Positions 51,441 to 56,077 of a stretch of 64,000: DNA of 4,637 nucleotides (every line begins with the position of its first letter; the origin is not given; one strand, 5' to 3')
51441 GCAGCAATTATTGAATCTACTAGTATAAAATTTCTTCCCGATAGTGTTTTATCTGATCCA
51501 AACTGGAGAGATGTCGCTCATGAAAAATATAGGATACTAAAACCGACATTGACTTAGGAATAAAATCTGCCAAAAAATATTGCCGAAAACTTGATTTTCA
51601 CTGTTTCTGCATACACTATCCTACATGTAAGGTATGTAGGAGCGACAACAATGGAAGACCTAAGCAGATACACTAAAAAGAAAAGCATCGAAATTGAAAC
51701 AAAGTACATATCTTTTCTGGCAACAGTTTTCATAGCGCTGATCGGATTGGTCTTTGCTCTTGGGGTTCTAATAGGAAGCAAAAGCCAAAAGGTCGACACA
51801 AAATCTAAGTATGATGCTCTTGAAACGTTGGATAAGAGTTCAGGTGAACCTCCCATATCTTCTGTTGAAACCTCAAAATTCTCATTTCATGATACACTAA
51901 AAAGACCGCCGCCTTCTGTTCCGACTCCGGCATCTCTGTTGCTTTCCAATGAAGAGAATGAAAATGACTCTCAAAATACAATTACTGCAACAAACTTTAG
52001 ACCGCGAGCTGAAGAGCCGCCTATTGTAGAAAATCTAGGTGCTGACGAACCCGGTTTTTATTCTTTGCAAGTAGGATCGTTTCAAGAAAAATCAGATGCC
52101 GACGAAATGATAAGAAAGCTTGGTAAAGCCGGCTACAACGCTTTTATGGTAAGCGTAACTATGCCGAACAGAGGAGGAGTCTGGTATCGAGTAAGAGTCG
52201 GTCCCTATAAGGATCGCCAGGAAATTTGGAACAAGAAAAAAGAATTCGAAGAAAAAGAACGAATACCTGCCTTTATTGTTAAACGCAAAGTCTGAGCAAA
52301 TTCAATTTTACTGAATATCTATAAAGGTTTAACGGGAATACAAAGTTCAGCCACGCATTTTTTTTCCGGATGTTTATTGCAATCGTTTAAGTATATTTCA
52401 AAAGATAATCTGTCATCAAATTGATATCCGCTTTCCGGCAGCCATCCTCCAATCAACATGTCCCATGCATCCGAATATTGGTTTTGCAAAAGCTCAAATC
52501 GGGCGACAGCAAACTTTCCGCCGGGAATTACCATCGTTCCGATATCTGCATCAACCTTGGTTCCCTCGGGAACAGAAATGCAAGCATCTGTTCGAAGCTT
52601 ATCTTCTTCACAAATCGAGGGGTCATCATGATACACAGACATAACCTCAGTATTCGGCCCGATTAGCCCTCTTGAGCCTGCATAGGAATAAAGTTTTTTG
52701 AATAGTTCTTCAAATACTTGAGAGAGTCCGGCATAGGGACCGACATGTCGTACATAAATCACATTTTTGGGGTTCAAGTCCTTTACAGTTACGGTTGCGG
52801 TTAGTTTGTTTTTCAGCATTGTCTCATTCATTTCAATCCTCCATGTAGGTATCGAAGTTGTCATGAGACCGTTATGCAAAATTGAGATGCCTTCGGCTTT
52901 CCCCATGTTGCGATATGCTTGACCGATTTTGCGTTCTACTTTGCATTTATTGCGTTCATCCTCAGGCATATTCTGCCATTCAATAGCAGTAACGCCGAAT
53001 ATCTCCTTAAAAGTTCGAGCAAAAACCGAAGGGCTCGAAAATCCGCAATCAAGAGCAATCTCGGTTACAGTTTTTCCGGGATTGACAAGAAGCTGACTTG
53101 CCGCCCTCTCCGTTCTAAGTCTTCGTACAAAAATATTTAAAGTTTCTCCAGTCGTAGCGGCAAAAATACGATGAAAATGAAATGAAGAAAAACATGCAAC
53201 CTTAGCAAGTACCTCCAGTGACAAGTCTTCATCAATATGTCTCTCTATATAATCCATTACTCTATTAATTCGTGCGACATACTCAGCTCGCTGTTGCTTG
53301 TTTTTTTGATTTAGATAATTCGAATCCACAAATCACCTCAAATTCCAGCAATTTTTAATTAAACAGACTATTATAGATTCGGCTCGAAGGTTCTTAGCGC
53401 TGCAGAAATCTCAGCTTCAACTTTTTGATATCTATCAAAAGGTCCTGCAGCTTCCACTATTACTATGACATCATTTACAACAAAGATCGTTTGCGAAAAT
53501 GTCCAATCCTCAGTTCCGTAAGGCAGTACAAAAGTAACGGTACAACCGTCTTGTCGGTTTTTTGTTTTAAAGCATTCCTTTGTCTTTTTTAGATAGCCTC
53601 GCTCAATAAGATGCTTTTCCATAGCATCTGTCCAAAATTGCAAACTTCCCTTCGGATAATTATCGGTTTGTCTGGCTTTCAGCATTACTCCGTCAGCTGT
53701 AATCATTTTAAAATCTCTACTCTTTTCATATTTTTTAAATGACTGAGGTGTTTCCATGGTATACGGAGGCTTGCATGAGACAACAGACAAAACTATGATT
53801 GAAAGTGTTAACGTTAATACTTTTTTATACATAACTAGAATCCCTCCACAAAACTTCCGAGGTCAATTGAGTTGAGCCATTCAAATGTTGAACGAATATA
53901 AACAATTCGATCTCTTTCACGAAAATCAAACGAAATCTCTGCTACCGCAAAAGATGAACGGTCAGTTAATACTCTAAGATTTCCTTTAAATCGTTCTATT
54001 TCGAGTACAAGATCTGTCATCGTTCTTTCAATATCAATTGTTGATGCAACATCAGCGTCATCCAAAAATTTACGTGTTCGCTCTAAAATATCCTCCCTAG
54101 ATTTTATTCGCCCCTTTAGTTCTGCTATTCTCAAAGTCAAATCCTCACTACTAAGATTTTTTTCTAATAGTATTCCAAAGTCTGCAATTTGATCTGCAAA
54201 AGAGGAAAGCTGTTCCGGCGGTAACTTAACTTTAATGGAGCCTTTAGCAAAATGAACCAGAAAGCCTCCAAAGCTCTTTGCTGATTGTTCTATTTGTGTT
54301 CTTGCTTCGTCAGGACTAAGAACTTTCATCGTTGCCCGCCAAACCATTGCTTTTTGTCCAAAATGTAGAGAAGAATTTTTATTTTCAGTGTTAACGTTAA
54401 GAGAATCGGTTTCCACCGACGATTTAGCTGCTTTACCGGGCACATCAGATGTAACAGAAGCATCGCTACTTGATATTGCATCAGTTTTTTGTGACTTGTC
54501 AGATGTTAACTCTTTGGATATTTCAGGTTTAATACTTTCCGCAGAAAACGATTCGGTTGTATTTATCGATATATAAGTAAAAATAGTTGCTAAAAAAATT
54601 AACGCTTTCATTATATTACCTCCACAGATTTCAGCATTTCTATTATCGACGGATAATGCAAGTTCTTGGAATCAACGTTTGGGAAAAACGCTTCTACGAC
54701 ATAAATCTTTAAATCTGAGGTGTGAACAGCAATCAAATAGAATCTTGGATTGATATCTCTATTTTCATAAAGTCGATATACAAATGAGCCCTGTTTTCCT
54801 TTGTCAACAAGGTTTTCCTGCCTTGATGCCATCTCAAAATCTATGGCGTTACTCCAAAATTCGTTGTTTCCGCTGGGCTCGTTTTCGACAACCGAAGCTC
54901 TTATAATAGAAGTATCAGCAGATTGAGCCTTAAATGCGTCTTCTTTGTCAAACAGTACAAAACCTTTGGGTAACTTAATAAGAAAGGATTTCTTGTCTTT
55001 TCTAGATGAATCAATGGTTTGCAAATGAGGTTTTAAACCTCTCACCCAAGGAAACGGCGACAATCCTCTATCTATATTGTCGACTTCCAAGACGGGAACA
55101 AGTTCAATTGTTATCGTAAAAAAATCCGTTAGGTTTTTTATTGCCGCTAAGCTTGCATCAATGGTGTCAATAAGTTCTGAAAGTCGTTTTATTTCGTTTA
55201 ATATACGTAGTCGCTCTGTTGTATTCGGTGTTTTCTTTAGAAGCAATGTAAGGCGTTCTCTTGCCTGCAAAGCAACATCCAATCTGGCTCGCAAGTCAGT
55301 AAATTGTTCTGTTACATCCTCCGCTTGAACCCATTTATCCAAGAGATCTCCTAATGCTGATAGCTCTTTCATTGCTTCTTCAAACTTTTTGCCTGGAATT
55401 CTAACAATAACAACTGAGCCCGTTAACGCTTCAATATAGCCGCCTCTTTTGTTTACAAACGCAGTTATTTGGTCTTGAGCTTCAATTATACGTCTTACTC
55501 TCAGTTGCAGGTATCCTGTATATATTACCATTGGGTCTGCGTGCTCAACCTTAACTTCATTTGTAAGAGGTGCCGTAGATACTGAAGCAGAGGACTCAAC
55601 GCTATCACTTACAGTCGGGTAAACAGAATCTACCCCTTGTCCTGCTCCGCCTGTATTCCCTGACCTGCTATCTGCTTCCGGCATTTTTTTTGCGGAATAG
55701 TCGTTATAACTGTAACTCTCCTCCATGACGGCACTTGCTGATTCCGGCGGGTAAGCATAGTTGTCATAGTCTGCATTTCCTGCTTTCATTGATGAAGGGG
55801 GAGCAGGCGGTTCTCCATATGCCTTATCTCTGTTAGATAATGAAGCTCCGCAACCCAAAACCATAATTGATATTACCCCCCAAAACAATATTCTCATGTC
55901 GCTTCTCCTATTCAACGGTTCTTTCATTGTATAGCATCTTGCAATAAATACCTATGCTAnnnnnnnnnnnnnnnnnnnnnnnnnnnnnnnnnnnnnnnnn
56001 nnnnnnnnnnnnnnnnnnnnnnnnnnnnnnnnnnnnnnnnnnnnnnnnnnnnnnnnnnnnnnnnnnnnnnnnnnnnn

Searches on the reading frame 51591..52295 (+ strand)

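Call 43: search_protein_families(library=pfam, proteins=[window:51591-52295:+], max_evalue=0.00001)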
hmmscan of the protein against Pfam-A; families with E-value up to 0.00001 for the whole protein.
window:51591-52295:+ (234 aa): 1 family
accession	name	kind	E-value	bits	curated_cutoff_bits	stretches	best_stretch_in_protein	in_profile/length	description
PF05036.18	SPOR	-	1.8e-16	60.7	21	1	154-231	2-76/76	SPOR domain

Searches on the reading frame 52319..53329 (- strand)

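Call 43: search_protein_families(library=pfam, proteins=[window:52319-53329:-], max_evalue=0.00001)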
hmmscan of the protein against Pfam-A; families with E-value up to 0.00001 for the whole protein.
window:52319-53329:- (336 aa): 4 families
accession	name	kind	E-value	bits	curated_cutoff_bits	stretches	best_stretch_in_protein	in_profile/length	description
PF06445.20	GyrI-like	-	1.5e-33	116.7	26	1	179-334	2-155/155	GyrI-like small molecule binding domain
PF14526.11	Cass2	-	2.8e-22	80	27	1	182-333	2-150/150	Integron-associated effector binding protein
PF12833.13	HTH_18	-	5e-20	72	33.6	1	41-120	1-79/80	Helix-turn-helix domain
PF00165.29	HTH_AraC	-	2.3e-19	69.5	26.6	2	85-120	8-42/42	Bacterial regulatory helix-turn-helix proteins, AraC family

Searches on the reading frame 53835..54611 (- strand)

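Call 45: search_protein_families(library=pfam, proteins=[window:53835-54611:-], max_evalue=0.001)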
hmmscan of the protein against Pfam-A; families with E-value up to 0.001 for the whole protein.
window:53835-54611:- (258 aa): 1 family
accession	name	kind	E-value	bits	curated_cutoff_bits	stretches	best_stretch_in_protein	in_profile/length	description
PF14257.11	DUF4349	-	2e-18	67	27.7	1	93-228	9-154/213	Domain of unknown function (DUF4349)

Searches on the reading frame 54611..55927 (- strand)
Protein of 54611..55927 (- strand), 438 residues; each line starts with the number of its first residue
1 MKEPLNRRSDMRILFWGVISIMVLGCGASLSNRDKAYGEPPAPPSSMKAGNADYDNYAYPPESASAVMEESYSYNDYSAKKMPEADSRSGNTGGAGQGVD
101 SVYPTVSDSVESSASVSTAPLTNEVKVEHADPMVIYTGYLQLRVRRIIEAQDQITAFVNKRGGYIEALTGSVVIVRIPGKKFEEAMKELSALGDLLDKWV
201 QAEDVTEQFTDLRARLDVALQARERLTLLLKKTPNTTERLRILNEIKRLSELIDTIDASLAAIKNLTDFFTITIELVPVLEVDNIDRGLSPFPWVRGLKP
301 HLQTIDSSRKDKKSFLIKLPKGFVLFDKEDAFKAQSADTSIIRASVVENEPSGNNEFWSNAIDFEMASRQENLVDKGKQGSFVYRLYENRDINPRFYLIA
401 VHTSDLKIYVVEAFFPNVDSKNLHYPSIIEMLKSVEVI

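Call 45: search_protein_families(library=pfam, proteins=[window:54611-55927:-], max_evalue=0.001)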
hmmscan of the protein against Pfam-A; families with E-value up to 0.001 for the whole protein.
window:54611-55927:- (438 aa): 1 family
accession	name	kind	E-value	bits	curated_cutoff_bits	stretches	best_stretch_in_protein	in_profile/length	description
PF14257.11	DUF4349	-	8.7e-28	97.6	27.7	1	133-280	2-158/213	Domain of unknown function (DUF4349)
